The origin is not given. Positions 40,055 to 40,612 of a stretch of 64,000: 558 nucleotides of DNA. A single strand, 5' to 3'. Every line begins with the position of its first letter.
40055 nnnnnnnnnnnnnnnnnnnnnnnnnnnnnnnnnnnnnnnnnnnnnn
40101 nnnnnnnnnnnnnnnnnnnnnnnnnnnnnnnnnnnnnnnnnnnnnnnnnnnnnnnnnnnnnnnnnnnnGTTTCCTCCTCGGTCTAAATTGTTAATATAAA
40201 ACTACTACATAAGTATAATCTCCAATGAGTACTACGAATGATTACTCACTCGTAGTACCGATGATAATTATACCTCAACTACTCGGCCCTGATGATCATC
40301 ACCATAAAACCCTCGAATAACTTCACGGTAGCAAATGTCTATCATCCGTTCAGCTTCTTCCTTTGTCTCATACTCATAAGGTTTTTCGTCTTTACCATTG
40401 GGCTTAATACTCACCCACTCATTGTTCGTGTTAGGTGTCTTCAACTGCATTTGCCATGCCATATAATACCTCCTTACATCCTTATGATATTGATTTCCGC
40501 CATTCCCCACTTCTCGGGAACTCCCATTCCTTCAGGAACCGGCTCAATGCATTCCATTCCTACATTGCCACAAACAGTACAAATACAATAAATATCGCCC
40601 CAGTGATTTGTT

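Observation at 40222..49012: Eight copies of a conserved ~43-nt hairpin element punctuating an accessory gene-cassette region, with compensatory stem changes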

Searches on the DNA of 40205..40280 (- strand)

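Call 22: build_rna_model(alignment_id=A1, structure=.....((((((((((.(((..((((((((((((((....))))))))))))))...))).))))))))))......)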
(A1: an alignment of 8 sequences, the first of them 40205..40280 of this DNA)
Model R1 built from alignment A1 (8 sequences, 76 columns); structure: as given.
model positions 76; base pairs 27; branch points 0; effective number of sequences 2.34; information 0.744 bits per position. Calibrated on 0.2 Mb of random sequence (short: E-values are rough).
structure used (alignment columns):
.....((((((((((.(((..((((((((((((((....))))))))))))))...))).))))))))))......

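Call 24: search_with_rna_model(model_id=R1, source=window, filters=off, max_evalue=10)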
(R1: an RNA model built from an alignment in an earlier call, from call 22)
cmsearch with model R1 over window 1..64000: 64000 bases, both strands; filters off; matches with E-value up to 10: 26.
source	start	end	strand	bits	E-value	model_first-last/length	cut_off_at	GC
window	44791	44866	-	88.9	8.3e-23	1-76/76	no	0.38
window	47951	48026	-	88.3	1.3e-22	1-76/76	no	0.38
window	40205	40280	-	87.8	1.8e-22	1-76/76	no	0.34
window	45684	45758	-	86.4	4.4e-22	1-76/76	no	0.33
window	48953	49028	-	84.7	1.4e-21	1-76/76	no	0.37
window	42019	42094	-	82.1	8e-21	1-76/76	no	0.45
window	41060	41135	-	80.1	3e-20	1-76/76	no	0.45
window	46334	46404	-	69.9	2.9e-17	1-76/76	no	0.41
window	45685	45759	+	36.7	1.3e-07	1-76/76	no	0.33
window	41062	41135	+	32.6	1.9e-06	1-76/76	no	0.46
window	40207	40280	+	32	2.9e-06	1-76/76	no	0.34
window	47952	48027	+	31.6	3.8e-06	1-76/76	no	0.38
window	44793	44866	+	31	5.8e-06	1-76/76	no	0.38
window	42021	42094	+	29.7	1.4e-05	1-76/76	no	0.45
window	48954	49029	+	20.9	0.005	1-76/76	no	0.37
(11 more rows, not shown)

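Call 25: search_with_rna_model(model_id=R1, source=L007, filters=off, max_evalue=10, show_alignments=3)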
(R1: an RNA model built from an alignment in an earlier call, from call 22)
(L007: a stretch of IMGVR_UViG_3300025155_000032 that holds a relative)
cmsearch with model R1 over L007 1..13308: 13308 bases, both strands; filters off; matches with E-value up to 10: 2.
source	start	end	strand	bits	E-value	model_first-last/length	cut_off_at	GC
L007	7960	8029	+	37.9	1.2e-08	1-76/76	no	0.64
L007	7960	8027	-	13.3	0.16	1-76/76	no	0.65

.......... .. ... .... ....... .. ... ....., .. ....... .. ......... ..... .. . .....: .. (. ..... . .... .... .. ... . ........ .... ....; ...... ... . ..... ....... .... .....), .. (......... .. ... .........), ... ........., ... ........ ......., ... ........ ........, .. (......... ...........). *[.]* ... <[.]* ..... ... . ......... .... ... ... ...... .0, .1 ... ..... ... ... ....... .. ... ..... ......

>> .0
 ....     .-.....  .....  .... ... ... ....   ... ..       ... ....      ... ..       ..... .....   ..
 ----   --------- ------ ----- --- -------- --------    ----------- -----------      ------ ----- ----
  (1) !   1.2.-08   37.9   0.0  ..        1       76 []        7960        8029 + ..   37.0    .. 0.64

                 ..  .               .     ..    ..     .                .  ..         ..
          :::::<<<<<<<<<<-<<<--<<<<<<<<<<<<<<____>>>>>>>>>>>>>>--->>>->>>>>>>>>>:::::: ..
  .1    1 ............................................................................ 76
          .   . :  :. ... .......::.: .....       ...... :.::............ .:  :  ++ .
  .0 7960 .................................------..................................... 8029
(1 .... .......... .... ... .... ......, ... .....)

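Call 27: search_with_rna_model(model_id=R1, source=L074, filters=off, max_evalue=10, show_alignments=6)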
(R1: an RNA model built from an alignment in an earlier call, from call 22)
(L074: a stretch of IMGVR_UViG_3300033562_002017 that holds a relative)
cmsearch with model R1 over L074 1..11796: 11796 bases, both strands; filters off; matches with E-value up to 10: 21.
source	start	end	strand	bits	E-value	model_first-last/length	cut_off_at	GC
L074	6667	6700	+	9.6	1.7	1-76/76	no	0.21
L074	1664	1705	+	9.6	1.8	1-76/76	no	0.17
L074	5060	5122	+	9.4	2.1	1-76/76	no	0.35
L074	9578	9648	+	9.3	2.1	1-76/76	no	0.3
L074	10875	10943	-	9.2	2.4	1-76/76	no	0.28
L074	1122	1159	+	9.1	2.4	1-76/76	no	0.21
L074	2511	2560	-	9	2.6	1-76/76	no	0.2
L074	2512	2561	+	8.8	3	1-76/76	no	0.2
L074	8842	8893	-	8.3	4.1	1-76/76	no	0.31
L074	6666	6699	-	8.3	4.1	1-76/76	no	0.21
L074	5567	5613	+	8.3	4.2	1-76/76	no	0.23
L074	5854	5895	+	8.2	4.6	1-76/76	no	0.31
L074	1185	1247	+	8.1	4.8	1-76/76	no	0.33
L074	2975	3010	+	8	5.3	1-76/76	no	0.22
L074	2831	2861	+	7.7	6.3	1-76/76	no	0.16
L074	5947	5989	-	7.5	7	1-76/76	no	0.49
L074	4093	4138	-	7.5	7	1-76/76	no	0.26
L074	10495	10531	+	7.5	7.2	1-76/76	no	0.27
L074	6192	6252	+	7.5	7.3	1-76/76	no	0.23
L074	5853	5894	-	7.3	8.1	1-76/76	no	0.29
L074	2710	2747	-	7.2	8.7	1-76/76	no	0.24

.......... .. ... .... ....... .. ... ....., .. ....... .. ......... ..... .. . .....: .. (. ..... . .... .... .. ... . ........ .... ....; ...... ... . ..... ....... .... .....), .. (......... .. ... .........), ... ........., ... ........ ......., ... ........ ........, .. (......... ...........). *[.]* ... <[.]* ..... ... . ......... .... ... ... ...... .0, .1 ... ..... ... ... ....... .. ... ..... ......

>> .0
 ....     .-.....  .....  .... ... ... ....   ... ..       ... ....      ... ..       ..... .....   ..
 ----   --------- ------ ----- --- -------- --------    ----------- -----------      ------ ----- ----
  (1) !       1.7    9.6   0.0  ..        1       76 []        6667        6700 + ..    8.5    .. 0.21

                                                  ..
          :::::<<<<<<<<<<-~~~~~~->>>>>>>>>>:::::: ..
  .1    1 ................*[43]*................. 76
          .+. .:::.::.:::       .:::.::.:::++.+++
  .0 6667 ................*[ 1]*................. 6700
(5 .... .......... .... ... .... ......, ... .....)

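Call 40: search_with_rna_model(model_id=R1, sources=[L084, L086], filters=off, max_evalue=1, show_alignments=4)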
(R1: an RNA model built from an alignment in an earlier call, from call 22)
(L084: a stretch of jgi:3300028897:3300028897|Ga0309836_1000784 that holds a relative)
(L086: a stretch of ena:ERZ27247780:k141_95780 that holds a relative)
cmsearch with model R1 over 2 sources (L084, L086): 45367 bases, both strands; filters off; matches with E-value up to 1: 13.
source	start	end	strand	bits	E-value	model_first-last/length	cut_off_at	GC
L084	8689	8758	+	31.3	3.4e-06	1-76/76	no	0.4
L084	5375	5444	+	29.6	1e-05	1-76/76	no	0.37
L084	6619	6688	+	29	1.6e-05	1-76/76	no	0.37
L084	7302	7371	+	28.5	2.2e-05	1-76/76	no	0.36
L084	6116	6196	+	26.3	9.6e-05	1-76/76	no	0.42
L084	9898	9970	+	25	0.00023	1-76/76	no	0.44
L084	5821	5890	+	24.1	0.00042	1-76/76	no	0.4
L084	12674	12748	+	22.4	0.0013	1-76/76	no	0.59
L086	8051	8140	+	22.2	0.0015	1-76/76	no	0.29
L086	8812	8880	+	16.4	0.072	1-76/76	no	0.25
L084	5162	5229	+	14.7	0.22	1-76/76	no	0.37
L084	12673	12747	-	14.1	0.33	1-76/76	no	0.57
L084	6618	6687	-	13.8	0.4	1-76/76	no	0.39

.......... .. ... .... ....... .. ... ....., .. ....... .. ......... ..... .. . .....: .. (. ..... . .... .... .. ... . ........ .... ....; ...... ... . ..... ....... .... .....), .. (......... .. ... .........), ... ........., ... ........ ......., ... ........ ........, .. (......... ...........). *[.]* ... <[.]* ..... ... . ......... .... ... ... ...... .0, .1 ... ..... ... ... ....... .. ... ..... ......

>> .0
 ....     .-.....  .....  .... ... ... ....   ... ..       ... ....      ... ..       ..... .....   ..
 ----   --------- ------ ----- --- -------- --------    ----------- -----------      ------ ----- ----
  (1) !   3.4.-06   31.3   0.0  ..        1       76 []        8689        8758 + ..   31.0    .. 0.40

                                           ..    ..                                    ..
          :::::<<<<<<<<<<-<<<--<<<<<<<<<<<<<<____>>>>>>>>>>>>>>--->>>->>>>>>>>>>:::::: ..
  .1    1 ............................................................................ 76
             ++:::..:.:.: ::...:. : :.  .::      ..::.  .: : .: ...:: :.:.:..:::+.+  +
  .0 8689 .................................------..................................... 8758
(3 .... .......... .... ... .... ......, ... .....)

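Call 52: search_with_rna_model(model_id=R1, sources=[L090, L087, L088, L089], filters=off, max_evalue=1, show_alignments=4)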
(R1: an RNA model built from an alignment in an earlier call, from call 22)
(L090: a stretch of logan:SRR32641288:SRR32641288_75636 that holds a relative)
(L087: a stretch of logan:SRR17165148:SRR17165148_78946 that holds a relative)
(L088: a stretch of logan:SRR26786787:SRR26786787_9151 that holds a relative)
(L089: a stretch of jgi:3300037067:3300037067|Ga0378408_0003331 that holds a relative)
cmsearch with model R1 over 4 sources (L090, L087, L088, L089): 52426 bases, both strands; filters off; matches with E-value up to 1: 19.
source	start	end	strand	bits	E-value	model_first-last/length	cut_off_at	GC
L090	1604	1679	+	73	2.8e-18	1-76/76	no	0.47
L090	4422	4502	+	59.7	2.1e-14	1-76/76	no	0.44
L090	628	712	+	54.5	7.1e-13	1-76/76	no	0.42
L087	4792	4882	-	29.7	1.1e-05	1-76/76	no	0.58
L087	1048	1125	-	27.5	5e-05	1-76/76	no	0.47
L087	1048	1127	+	25.1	0.00024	1-76/76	no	0.47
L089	3667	3736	+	25.1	0.00024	1-76/76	no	0.37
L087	4792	4882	+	23.9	0.00056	1-76/76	no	0.58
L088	9306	9384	+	23.2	0.00086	1-76/76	no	0.28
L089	5807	5878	+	20.8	0.0043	1-76/76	no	0.26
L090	1604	1677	-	20.4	0.0058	1-76/76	no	0.47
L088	9305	9383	-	15.9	0.11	1-76/76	no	0.28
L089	2785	2875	+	15.4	0.16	1-76/76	no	0.37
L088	8454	8525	+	15.4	0.16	1-76/76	no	0.39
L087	6056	6135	+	13.7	0.5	1-76/76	no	0.51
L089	3666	3735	-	13.5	0.56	1-76/76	no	0.36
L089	14080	14112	-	13.1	0.76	22-54/76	no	0.24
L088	6968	7026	-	13.1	0.77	1-76/76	no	0.19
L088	13263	13336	+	13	0.78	1-76/76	no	0.35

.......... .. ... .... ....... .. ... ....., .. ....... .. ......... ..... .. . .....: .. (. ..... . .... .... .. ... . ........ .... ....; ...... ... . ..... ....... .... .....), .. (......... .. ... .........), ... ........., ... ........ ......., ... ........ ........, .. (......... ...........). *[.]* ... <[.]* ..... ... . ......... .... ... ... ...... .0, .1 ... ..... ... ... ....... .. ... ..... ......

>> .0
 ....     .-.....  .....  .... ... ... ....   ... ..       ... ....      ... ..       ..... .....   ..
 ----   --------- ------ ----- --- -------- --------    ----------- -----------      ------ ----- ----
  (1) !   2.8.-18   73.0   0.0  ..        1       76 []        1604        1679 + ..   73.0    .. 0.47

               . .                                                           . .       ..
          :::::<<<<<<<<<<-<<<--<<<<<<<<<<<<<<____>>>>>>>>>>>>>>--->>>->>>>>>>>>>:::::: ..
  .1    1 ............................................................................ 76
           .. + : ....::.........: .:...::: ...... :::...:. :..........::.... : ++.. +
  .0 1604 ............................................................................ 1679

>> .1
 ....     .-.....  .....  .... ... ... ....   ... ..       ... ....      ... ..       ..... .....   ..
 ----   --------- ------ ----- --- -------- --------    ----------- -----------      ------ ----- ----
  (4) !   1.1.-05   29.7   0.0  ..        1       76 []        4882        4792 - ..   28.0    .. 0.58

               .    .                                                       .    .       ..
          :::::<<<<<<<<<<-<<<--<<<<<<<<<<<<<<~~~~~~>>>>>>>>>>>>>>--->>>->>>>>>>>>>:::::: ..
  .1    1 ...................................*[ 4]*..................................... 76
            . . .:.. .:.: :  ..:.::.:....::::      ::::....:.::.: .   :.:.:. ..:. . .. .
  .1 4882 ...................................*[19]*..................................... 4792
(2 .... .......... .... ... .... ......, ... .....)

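Call 54: search_with_rna_model(model_id=R1, sources=[window, L090, L084], filters=off, max_evalue=0.01, make_alignment=true)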
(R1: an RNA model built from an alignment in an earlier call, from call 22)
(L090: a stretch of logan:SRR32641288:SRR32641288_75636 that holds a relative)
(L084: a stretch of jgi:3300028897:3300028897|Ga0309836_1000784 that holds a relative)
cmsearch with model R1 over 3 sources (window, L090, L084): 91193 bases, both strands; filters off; matches with E-value up to 0.01: 26.
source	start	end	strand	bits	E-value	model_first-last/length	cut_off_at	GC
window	44791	44866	-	88.9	1.2e-22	1-76/76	no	0.38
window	47951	48026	-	88.3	1.8e-22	1-76/76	no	0.38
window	40205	40280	-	87.8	2.6e-22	1-76/76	no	0.34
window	45684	45758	-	86.4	6.3e-22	1-76/76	no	0.33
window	48953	49028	-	84.7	1.9e-21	1-76/76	no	0.37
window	42019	42094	-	82.1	1.1e-20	1-76/76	no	0.45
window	41060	41135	-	80.1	4.3e-20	1-76/76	no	0.45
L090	1604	1679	+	73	4.9e-18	1-76/76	no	0.47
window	46334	46404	-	69.9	4.1e-17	1-76/76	no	0.41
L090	4422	4502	+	59.7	3.7e-14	1-76/76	no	0.44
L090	628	712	+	54.5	1.2e-12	1-76/76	no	0.42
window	45685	45759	+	36.7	1.8e-07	1-76/76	no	0.33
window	41062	41135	+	32.6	2.8e-06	1-76/76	no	0.46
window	40207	40280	+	32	4.1e-06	1-76/76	no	0.34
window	47952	48027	+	31.6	5.4e-06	1-76/76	no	0.38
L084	8689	8758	+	31.3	6.8e-06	1-76/76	no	0.4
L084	5375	5444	+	29.6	2e-05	1-76/76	no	0.37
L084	6619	6688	+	29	3.1e-05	1-76/76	no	0.37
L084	7302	7371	+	28.5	4.4e-05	1-76/76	no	0.36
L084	6116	6196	+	26.3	0.00019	1-76/76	no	0.42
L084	9898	9970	+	25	0.00045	1-76/76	no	0.44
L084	5821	5890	+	24.1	0.00085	1-76/76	no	0.4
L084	12674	12748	+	22.4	0.0025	1-76/76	no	0.59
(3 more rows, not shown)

Alignment A2: 26 matches aligned to the model, 90 columns, each read 5' to 3' on its own strand. Consensus structure (alignment columns), stored with it:
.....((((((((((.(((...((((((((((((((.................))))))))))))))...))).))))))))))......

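Call 74: search_with_rna_model(model_id=R1, sources=[window, L090], filters=default, max_evalue=1e-9, make_alignment=true)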
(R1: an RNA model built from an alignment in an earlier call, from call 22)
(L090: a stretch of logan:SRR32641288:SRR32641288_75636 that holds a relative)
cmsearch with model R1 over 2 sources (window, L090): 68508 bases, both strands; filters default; matches with E-value up to 1e-9: 11.
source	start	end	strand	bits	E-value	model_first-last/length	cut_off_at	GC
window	44791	44866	-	88.9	8.9e-23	1-76/76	no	0.38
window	47951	48026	-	88.3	1.4e-22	1-76/76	no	0.38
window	40205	40280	-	87.8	1.9e-22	1-76/76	no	0.34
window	45684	45758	-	86.4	4.7e-22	1-76/76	no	0.33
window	48953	49028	-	84.7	1.5e-21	1-76/76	no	0.37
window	42019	42094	-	82.1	8.5e-21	1-76/76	no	0.45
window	41060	41135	-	80.1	3.2e-20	1-76/76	no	0.45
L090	1604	1679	+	73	3.6e-18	1-76/76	no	0.47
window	46334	46404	-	69.9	3e-17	1-76/76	no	0.41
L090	4422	4502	+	59.7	2.8e-14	1-76/76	no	0.44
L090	628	712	+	54.5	9.2e-13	1-76/76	no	0.42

Alignment A3: 11 matches aligned to the model, 89 columns, each read 5' to 3' on its own strand. Consensus structure (alignment columns), stored with it:
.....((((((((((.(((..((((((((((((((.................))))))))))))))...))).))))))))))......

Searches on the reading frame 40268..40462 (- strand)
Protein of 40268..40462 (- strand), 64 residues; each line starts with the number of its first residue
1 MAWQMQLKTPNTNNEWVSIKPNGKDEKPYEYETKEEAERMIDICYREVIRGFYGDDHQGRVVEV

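Call 10: search_protein_families(library=phrogs, proteins=[window:40268-40462:-], max_evalue=0.001)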
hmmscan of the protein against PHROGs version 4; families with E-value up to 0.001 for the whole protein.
window:40268-40462:- (64 aa): 0 families
